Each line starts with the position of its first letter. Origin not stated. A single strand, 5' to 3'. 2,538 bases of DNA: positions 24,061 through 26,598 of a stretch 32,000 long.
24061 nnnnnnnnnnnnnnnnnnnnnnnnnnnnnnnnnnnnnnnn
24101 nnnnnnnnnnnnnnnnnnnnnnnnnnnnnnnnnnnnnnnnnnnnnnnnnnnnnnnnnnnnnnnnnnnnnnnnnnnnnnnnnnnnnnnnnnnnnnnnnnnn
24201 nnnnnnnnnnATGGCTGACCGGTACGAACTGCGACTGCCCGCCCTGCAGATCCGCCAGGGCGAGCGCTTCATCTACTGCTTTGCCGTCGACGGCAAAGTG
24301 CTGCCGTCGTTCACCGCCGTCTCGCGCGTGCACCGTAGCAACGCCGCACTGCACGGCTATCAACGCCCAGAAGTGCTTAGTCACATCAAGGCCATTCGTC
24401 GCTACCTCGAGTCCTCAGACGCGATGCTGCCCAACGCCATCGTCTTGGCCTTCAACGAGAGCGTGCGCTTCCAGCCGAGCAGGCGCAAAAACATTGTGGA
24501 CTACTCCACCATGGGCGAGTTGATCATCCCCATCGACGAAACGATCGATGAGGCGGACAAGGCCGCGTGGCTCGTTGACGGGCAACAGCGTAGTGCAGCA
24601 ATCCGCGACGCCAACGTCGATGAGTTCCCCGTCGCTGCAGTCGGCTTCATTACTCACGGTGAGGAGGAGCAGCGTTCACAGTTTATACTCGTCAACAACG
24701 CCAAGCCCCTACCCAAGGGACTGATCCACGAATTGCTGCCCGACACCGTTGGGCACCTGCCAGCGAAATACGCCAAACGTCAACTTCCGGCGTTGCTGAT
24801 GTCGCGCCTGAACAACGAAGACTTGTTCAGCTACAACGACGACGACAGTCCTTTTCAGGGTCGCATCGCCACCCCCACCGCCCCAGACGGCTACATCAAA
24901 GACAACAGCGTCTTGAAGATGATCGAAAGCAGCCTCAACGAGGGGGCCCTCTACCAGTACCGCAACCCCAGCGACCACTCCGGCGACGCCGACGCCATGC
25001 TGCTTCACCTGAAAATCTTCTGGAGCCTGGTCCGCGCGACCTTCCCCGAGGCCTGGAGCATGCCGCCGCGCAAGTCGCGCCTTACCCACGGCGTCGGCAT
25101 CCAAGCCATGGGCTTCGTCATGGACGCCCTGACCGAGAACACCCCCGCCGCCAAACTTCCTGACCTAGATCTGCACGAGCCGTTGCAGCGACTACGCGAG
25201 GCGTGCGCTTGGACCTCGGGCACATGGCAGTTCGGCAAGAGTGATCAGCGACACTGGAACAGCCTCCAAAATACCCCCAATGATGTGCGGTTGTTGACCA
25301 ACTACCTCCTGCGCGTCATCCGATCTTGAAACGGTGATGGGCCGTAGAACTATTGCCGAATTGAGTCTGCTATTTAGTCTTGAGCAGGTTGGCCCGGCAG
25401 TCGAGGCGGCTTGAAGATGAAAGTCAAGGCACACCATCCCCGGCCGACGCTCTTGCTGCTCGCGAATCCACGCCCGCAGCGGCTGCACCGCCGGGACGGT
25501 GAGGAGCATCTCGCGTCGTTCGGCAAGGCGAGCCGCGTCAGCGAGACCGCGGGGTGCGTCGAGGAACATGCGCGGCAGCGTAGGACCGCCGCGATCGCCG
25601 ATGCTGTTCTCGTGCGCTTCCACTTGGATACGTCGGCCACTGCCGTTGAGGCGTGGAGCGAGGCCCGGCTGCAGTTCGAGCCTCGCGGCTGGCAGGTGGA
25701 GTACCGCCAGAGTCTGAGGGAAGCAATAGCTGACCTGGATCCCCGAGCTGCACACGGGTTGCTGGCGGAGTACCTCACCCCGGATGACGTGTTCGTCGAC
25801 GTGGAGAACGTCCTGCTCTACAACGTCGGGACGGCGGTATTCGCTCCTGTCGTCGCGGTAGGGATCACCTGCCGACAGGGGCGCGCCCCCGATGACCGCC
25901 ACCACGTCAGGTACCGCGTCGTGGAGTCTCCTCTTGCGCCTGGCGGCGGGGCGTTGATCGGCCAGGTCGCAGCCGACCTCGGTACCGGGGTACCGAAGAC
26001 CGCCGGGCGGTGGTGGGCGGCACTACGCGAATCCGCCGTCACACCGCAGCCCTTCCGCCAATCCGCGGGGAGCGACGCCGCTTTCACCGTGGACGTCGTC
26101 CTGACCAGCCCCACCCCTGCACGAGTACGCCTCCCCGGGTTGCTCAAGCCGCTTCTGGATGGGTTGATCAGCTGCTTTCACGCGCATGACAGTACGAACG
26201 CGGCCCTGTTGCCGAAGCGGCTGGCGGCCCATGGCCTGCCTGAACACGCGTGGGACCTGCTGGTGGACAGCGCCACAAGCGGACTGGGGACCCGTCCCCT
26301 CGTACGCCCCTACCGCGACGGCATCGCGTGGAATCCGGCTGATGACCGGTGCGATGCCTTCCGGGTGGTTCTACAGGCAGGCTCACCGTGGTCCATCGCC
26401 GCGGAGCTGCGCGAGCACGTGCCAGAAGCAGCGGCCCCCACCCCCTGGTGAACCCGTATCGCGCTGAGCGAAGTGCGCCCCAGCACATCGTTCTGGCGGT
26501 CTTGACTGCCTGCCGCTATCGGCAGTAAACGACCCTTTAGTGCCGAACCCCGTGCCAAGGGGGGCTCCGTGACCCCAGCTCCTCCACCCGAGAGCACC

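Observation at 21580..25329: Two diverged DGQHR (DpdB-like) paralogues bracket dpdA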

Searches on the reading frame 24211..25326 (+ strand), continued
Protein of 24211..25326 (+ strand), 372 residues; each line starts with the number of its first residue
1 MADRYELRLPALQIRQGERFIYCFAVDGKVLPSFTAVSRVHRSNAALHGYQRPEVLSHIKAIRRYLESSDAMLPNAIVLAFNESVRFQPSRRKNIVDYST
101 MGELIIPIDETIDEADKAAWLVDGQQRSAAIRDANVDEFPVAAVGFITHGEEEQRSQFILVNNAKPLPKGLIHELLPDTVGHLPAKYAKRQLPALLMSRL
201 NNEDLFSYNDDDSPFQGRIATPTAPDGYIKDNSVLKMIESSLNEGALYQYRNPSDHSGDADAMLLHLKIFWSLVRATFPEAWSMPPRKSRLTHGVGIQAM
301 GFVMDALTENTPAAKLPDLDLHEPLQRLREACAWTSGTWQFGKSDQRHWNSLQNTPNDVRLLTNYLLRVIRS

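Call 40: get_annotated_region(hit=H16, flank=6000)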
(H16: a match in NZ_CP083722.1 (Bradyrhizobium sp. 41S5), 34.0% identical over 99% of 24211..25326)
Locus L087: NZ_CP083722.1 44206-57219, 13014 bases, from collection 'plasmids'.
description: Bradyrhizobium sp. 41S5 plasmid pB41S5, complete sequence
organism: Bradyrhizobium sp. 41S5 (NCBI taxid 1404443)
taxonomy: Bacteria; Pseudomonadota; Alphaproteobacteria; Hyphomicrobiales; Nitrobacteraceae; Bradyrhizobium; Bradyrhizobium sp. 41S5
host: -; source: Glycine max cv. AC Glengarry,Cell culture,Root nodule from soybean plant inoculated with root zone soil from ...; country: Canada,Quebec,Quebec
typing (MOB-suite, as given by PLSDB): non-mobilizable; replicon rep_cluster_506; mating-pair formation MPF_T
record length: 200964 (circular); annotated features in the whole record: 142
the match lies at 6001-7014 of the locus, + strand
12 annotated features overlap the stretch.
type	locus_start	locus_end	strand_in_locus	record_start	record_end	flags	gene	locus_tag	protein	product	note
CDS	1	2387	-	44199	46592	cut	-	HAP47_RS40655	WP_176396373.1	DEAD/DEAH box helicase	-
CDS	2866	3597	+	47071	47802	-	-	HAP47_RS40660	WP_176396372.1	hypothetical protein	-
CDS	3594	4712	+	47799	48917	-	dbpB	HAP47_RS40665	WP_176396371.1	DGQHR domain-containing protein DpdB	-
CDS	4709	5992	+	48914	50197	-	dpdA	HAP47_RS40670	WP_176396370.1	tRNA-guanine transglycosylase DpdA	GO:0006400 - tRNA modification [Evidence IEA]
CDS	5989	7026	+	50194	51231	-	dbpB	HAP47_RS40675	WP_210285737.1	DGQHR domain-containing protein DpdB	-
CDS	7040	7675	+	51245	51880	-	queE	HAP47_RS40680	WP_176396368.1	7-carboxy-7-deazaguanine synthase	GO:0006400 - tRNA modification [Evidence IEA]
CDS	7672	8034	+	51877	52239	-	queD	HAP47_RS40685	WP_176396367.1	6-carboxytetrahydropterin synthase QueD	GO:0008616 - queuosine biosynthetic process [Evidence IEA]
CDS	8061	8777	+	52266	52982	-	queC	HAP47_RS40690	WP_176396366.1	7-cyano-7-deazaguanine synthase QueC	GO:0008616 - queuosine biosynthetic process [Evidence IEA]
CDS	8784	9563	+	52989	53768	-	-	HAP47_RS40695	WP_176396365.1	hypothetical protein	-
CDS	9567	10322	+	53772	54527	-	-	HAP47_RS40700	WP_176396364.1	HAD family hydrolase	-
CDS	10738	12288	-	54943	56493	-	-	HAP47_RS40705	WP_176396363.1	serine protease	GO:0006508 - proteolysis [Evidence IEA]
CDS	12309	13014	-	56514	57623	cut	-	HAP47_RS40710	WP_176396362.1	trypsin-like peptidase domain-containing protein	-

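Call 42: find_related_loci(query=A2, collection=metagenome_contigs, flank=5000)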
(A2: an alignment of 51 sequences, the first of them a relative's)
Query A2 (416 aa) in metagenome_contigs; peptide patterns used: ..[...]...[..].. (x = any residue, [..] = any of these).
600 stretches matched a pattern (row limit reached: there are more); 580 encode a relative of the query (tblastn E <= 1e-3); the best 80 are kept; 80 distinct loci.
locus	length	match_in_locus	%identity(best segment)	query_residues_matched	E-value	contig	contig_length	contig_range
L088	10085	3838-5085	100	1-416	0e+0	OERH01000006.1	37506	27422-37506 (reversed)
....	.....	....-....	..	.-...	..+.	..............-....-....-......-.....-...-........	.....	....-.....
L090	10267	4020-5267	97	1-416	0e+0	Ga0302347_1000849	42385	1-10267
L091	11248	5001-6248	97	1-416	0e+0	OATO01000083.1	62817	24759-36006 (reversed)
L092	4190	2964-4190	98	1-409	0e+0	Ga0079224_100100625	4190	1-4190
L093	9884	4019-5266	96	1-416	0e+0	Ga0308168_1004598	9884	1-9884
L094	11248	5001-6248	96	1-416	0e+0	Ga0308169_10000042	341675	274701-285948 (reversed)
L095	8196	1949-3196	95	1-416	0e+0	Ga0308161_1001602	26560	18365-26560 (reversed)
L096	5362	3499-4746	95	1-416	0e+0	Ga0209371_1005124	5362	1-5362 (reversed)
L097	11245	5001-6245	93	1-415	0e+0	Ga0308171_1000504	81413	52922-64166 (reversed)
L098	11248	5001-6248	92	1-416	0e+0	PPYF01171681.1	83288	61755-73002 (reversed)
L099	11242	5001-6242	91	1-414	0e+0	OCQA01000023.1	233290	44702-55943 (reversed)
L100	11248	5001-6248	97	1-416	0e+0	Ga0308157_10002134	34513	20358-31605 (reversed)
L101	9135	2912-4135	70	1-408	0e+0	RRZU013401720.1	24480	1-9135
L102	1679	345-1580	55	1-409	1e-165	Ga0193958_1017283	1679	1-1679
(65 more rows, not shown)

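Call 53: search_protein_families(library=pfam, proteins=[L081:5823-6671:+, L082:7183-8001:+, L085:5204-5968:+, L086:7089-7559:+], max_evalue=1)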
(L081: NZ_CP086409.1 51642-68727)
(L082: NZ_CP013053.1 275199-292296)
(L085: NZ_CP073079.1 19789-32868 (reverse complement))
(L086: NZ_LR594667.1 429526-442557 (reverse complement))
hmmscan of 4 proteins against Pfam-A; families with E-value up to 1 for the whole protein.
L081:5823-6671:+ (283 aa): 3 families
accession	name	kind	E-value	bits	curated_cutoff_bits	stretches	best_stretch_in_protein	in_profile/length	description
PF21818.3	DUF6884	-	6.2e-05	23.6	30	1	19-68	14-63/135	Family of unknown function (DUF6884)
PF03883.20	H2O2_YaaD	-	0.015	15.3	29.6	1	44-171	104-214/236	Peroxide stress protein YaaA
PF16754.10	Pesticin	-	0.08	13.3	25.8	1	149-222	47-123/156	Bacterial toxin homologue of phage lysozyme, C-term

L082:7183-8001:+ (273 aa): 1 family
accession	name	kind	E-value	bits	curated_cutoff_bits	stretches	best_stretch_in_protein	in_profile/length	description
PF21818.3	DUF6884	-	1.3e-06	29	30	1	14-125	13-113/135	Family of unknown function (DUF6884)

L085:5204-5968:+ (255 aa): 1 family
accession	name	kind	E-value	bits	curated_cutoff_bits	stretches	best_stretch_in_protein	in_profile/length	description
PF21818.3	DUF6884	-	7.5e-07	29.8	30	1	2-50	16-64/135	Family of unknown function (DUF6884)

L086:7089-7559:+ (157 aa): 1 family
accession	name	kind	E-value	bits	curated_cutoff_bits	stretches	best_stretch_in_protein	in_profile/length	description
PF21818.3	DUF6884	-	1.1e-44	152.2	30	1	13-144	2-135/135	Family of unknown function (DUF6884)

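Call 70: search_protein_families(library=padloc, proteins=[window:24211-25326:+], max_evalue=0.001)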
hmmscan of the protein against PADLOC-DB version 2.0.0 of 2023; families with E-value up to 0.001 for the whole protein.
window:24211-25326:+ (372 aa): 3 families
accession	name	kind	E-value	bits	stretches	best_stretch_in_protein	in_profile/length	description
PDLC02811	DpdB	-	1.4e-151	502.6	1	5-371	3-363/370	DpdB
PDLC02812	DpdB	-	4.2e-31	106.3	1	20-369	19-384/400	DpdB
PDLC02658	DndB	-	6.3e-06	23.5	0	5-134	3-122/356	DndB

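Call 72: search_solved_structures(query=A4, max_evalue=1)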
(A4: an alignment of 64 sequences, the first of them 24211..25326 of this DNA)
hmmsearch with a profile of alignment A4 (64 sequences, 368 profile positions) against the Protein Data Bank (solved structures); distinct sequences matched with E-value up to 1: 2.
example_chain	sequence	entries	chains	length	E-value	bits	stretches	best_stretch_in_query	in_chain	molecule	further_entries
4d4e_A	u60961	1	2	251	0.59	12.1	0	135-169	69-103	ARMADILLO REPEAT PROTEIN ARM00016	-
5mfb_A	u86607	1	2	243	0.98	11.4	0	135-169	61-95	YIII(Dq)4CqI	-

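Call 80: predict_structure(alignment_id=A4)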
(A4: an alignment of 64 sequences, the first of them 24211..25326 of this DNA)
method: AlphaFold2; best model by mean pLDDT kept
length: 372 residues; sequences in the alignment: 64
mean_pLDDT: 72.3   pTM: 0.62
mean pLDDT of the five models: 72.3, 72.0, 69.9, 69.8, 62.3
residues with pLDDT >= 90: 126; 70-90: 83; 50-70: 88; < 50: 75
segments of 3 or more residues with pLDDT < 50: 28-40, 50-75, 123-140, 159-168, 204-210
pLDDT, mean of each block of 10 residues (from residue 1): 73 67 57 39 55 40 37 47 82 70 81 66 44 37 57 53 45 59 65 87 52 80 76 91 93 84 94 95 92 96 96 92 93 94 91 93 96 85
secondary structure, 60 per line:
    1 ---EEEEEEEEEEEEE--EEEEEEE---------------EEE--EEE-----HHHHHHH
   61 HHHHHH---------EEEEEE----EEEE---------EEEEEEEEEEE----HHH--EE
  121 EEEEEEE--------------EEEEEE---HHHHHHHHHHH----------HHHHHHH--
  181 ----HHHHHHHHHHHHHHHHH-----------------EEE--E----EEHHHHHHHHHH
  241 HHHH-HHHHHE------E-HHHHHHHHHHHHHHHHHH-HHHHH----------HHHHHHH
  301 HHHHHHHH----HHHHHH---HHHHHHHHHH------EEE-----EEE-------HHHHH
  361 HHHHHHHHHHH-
elements in order: E4-16 E19-25 E41-43 E46-48 H54-66 E76-81 E86-89 E99-109 E119-127 E142-147 H151-161 H172-178 H185-201 E219-221 H231-244 H246-250 H260-277 H279-283 H294-308 H313-318 H322-331 E338-340 E346-348 H356-371

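Call 83: fold_search(model_id=the predicted structure, library=pdb)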
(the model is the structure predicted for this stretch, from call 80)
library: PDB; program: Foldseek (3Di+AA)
matches with E <= 10: 179; with E <= 0.001: 0
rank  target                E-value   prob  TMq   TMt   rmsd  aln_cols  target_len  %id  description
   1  8fqc_U1               1.8e-01  0.05  0.11  0.11  27.4       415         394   10  Structure of baseplate with receptor binding complex of Agrobacterium phage Milano (released 2024-01-31)
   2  6sga_FR               4.3e-01  0.16  0.10  0.15  16.8       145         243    8  Body domain of the mt-SSU assemblosome from Trypanosoma brucei (released 2019-09-18)
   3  2h6o_A                4.3e-01  0.05  0.08  0.07  16.6       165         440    5  Epstein Barr Virus Major Envelope Glycoprotein (released 2006-10-31)
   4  7tc0_A                4.5e-01  0.04  0.12  0.04  23.7       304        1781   12  The structure of human ABCA1 in digitonin (released 2022-01-26)
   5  9rku_A1               4.8e-01  0.05  0.15  0.14  26.7       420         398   11  Agrobacterium phage 7-7-1 baseplate (released 2025-12-10)
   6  6dbw_A                4.8e-01  0.03  0.11  0.08  22.2       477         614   10  Cryo-EM structure of RAG in complex with 12-RSS substrate DNA (released 2018-08-01)
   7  6sga_FT               5.9e-01  0.13  0.10  0.15  15.1       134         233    8  Body domain of the mt-SSU assemblosome from Trypanosoma brucei (released 2019-09-18)
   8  9hny_FR               6.9e-01  0.14  0.10  0.15  16.5       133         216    9  Mitoribosomal small subunit in complex with Mettl15 and Mettl17 (released 2025-03-26)
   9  6opa_F                9.0e-01  0.05  0.08  0.19  16.6       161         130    7  Crystal structure of bovine Fab NC-Cow1 in complex with HIV-1 BG505 SOSIP.664, and human Fabs 35022 and PGT128 (released 2020-04-01)
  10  9cu5_F                1.2e+00  0.03  0.09  0.19  15.6       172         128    7  LJF-085 Fab in complex with HIV Env JRFL NFL TD CC3+ trimer and 35O22 Fab (released 2025-05-21)
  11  6pqy_A                1.3e+00  0.02  0.11  0.09  19.9       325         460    9  Cryo-EM structure of HzTransib/TIR DNA transposon end complex (TEC) (released 2019-10-09)
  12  6oeq_C                1.3e+00  0.01  0.11  0.08  27.2       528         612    7  Cryo-EM structure of mouse RAG1/2 12RSS-PRC/23RSS-NFC complex (DNA1) (released 2020-01-29)
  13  9d3i_G                1.4e+00  0.02  0.09  0.12  18.8       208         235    8  Proteasome core particle assembly intermediate 5-alpha/4-beta/Ump1 purified from Saccharomyces cerevisiae. (released 2025-08-20)
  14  7p9m_B                1.6e+00  0.08  0.19  0.14  12.6       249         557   15  BrxU, GmrSD-family Type IV restriction enzyme (released 2021-12-08)
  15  6x6a_G                1.7e+00  0.03  0.07  0.15  17.3       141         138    8  Cryo-EM structure of NLRP1-DPP9 complex (released 2021-03-10)
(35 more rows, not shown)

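Call 90: find_encoding_contigs(protein=P0121, flank=5000, max_places=2)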
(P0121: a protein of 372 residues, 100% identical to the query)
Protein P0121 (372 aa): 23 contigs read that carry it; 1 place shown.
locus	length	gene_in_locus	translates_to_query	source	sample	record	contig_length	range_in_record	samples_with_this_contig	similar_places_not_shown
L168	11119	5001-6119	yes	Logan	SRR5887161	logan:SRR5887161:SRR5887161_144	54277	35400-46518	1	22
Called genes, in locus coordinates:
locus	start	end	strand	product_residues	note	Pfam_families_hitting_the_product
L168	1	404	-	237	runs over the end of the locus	-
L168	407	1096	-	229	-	PF00733:Asn_synthase, PF06508:QueC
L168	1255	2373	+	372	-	-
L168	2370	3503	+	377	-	PF14072:DndB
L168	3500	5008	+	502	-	-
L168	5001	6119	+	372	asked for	PF14072:DndB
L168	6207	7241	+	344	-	-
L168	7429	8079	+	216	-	PF00239:Resolvase, PF07508:Recombinase (weak)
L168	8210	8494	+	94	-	-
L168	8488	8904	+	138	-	-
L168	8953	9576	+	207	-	-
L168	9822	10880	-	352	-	PF12787:EcsC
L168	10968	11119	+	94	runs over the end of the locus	-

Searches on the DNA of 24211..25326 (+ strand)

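Call 86: search_dna_similar(query=L081:5823-9122:+, collection=ecoli_genomes, mode=near, max_rows=6)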
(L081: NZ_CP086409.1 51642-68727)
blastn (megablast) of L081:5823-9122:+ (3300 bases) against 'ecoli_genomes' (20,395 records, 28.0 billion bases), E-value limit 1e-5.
Records with a match: 161; places in all: 161; records where one place covers at least 80% of the query: 159.
Genomes with a match: 161 of 5426; with a place that covers at least 80% of the query: 159. Places per genome that has any: lowest 1, median 1, highest 1. On chromosomes: 161 places; on plasmids: 0.
Best place of each record, by identity: 95-99% 102; 90-95% 59.
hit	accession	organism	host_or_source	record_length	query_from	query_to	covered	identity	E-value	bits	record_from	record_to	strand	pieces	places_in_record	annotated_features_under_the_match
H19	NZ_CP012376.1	Escherichia coli strain GE3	human feces of different individuals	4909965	1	3300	100%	97.4%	0e+0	5616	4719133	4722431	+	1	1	dpdA: tRNA-guanine transglycosylase DpdA | dbpB: DGQHR domain-containing protein DpdB | hypothetical protein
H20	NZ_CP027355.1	Escherichia coli strain 2013C-4991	Homo sapiens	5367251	1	3300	100%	97.4%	0e+0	5616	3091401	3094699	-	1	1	dpdA: tRNA-guanine transglycosylase DpdA | dbpB: DGQHR domain-containing protein DpdB | hypothetical protein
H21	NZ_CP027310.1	Escherichia coli strain 2014C-4135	Homo sapiens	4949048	1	3300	100%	97.4%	0e+0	5616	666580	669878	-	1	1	dpdA: tRNA-guanine transglycosylase DpdA | dbpB: DGQHR domain-containing protein DpdB | hypothetical protein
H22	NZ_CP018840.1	Escherichia coli strain KSC64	porcine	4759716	1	3300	100%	97.4%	0e+0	5616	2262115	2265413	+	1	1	dpdA: tRNA-guanine transglycosylase DpdA | dbpB: DGQHR domain-containing protein DpdB | hypothetical protein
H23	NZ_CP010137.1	Escherichia coli strain D2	dog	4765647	1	3300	100%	97.4%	0e+0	5616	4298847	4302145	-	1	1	dpdA: tRNA-guanine transglycosylase DpdA | dbpB: DGQHR domain-containing protein DpdB | hypothetical protein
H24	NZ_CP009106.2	Escherichia coli strain 94-3024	human stool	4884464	1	3300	100%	97.4%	0e+0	5616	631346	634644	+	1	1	dpdA: tRNA-guanine transglycosylase DpdA | dbpB: DGQHR domain-containing protein DpdB | hypothetical protein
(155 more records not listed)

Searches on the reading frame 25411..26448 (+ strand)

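Call 4: search_protein_families(library=pfam, proteins=[window:25411-26448:+], max_evalue=0.01)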
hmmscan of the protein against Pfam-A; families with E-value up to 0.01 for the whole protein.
window:25411-26448:+ (346 aa): 0 families

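Call 5: search_protein_families(library=ncbifam, proteins=[window:25411-26448:+], max_evalue=0.01)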
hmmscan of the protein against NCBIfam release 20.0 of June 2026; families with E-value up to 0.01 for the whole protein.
window:25411-26448:+ (346 aa): 0 families

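Call 53: search_protein_families(library=pfam, proteins=[window:25411-26448:+], max_evalue=1)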
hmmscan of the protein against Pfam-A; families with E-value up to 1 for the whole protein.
window:25411-26448:+ (346 aa): 1 family
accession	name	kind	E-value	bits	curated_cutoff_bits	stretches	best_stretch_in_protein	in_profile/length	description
PF02607.22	B12-binding_2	-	0.13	12.9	23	1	99-140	2-46/74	B12 binding domain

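Call 70: search_protein_families(library=padloc, proteins=[window:25411-26448:+], max_evalue=0.001)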
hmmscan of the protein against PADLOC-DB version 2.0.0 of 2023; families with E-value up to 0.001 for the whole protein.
window:25411-26448:+ (346 aa): 0 families
